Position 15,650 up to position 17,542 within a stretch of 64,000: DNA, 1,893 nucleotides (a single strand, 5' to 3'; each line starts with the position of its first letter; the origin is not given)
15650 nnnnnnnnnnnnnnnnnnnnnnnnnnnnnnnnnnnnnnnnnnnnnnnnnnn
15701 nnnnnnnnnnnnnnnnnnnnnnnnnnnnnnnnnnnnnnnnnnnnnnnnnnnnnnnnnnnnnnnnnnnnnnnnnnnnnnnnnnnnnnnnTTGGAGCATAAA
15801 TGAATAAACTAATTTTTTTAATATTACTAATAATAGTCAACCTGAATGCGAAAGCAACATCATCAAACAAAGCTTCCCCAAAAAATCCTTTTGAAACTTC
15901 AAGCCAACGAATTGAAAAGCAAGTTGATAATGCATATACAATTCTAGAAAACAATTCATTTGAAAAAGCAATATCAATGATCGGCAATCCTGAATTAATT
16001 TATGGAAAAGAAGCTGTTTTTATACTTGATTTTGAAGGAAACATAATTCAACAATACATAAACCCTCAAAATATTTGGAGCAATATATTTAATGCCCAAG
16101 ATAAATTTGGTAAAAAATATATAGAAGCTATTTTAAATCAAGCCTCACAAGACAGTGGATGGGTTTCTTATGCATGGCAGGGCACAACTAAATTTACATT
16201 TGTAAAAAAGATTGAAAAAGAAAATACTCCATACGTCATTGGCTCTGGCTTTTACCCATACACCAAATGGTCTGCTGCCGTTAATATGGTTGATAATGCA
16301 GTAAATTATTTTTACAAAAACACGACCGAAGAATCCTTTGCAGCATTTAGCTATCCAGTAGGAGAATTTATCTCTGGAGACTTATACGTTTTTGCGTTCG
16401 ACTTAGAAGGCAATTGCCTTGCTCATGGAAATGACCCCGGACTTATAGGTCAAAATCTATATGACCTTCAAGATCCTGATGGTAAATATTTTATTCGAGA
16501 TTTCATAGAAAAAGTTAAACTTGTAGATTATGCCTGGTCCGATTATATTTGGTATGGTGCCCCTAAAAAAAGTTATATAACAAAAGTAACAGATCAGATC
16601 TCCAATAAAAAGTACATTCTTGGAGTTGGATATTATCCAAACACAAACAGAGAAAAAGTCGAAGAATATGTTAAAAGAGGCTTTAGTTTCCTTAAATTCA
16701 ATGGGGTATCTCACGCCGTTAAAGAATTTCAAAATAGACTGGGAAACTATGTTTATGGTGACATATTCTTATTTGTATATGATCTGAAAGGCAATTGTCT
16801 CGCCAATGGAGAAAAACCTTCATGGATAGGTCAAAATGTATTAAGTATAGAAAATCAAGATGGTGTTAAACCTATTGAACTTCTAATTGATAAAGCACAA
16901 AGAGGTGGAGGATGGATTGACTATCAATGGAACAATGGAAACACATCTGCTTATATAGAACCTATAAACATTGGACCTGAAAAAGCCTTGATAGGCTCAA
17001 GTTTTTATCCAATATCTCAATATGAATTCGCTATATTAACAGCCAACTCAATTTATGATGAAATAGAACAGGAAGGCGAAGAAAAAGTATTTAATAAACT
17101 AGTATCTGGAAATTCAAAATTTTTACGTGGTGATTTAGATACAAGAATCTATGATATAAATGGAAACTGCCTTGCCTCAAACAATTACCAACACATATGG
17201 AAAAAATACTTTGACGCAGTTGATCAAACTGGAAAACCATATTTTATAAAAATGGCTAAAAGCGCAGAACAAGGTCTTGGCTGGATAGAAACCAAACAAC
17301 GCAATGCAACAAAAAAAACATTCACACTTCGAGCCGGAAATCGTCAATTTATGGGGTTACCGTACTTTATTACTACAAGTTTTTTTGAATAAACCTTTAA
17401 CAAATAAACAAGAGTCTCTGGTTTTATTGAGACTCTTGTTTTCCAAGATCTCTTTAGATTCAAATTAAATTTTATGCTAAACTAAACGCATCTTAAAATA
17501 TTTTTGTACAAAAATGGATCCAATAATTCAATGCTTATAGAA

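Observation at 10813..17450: Operon of three secreted 4x sCache_2 proteins plus a dedicated outer-membrane beta-barrel: a candidate undescribed periplasmic binding, uptake or sensing system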

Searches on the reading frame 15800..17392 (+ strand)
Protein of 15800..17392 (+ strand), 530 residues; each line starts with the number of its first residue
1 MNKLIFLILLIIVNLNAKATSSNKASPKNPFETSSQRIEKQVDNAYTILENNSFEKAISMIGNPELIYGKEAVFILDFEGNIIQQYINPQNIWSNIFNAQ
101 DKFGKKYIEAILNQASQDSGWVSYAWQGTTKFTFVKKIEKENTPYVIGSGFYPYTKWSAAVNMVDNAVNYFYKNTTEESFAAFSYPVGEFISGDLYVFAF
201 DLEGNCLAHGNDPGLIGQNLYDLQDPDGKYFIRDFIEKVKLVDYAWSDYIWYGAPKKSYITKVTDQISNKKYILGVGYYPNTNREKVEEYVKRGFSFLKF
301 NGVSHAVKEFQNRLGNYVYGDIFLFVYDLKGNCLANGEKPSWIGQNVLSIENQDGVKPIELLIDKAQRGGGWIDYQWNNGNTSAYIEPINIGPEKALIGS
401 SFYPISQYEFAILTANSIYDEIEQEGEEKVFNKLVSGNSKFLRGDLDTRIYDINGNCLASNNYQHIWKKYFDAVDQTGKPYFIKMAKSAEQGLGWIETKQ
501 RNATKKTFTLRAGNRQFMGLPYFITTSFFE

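Call 3: search_protein_families(library=pfam, proteins=[window:15800-17392:+], max_evalue=0.1)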
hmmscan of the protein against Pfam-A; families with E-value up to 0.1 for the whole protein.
window:15800-17392:+ (530 aa): 5 families
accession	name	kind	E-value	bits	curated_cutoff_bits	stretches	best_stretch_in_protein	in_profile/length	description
PF17200.10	sCache_2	-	8.5e-35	120.4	25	3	192-253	52-113/155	Single Cache domain 2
PF08269.17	dCache_2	-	4.7e-32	111.7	26.5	3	191-382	91-268/298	Cache domain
PF17201.10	Cache_3-Cache_2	-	7.3e-08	32.5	27.7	1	196-252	205-259/299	Cache 3/Cache 2 fusion domain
PF21279.3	YhfX-like_C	-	0.031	15.3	27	0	259-287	2-30/97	YhfX-like, C-terminal domain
PF17203.10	sCache_3_2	-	0.065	13.7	28.4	0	195-222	54-80/140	Single cache domain 3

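Call 4: search_protein_families(library=ncbifam, proteins=[window:15800-17392:+], max_evalue=0.1)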
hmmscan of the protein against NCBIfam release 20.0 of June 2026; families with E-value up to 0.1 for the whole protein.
window:15800-17392:+ (530 aa): 3 families
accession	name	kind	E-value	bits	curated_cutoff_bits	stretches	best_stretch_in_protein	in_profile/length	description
NF052443.1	SensHisKinMctS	equivalog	6.1e-21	74.3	700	3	316-384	88-157/457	two-component system sensor histidine kinase MctS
NF058645.1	MCPCtpMPsAe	equivalog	1.3e-10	40.6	900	2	193-263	93-163/558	methyl-accepting chemotaxis protein CtpM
TIGR02251.1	HIF-SF_euk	subfamily_domain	0.095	12.5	139.15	0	232-292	48-104/168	dullard-like phosphatase domain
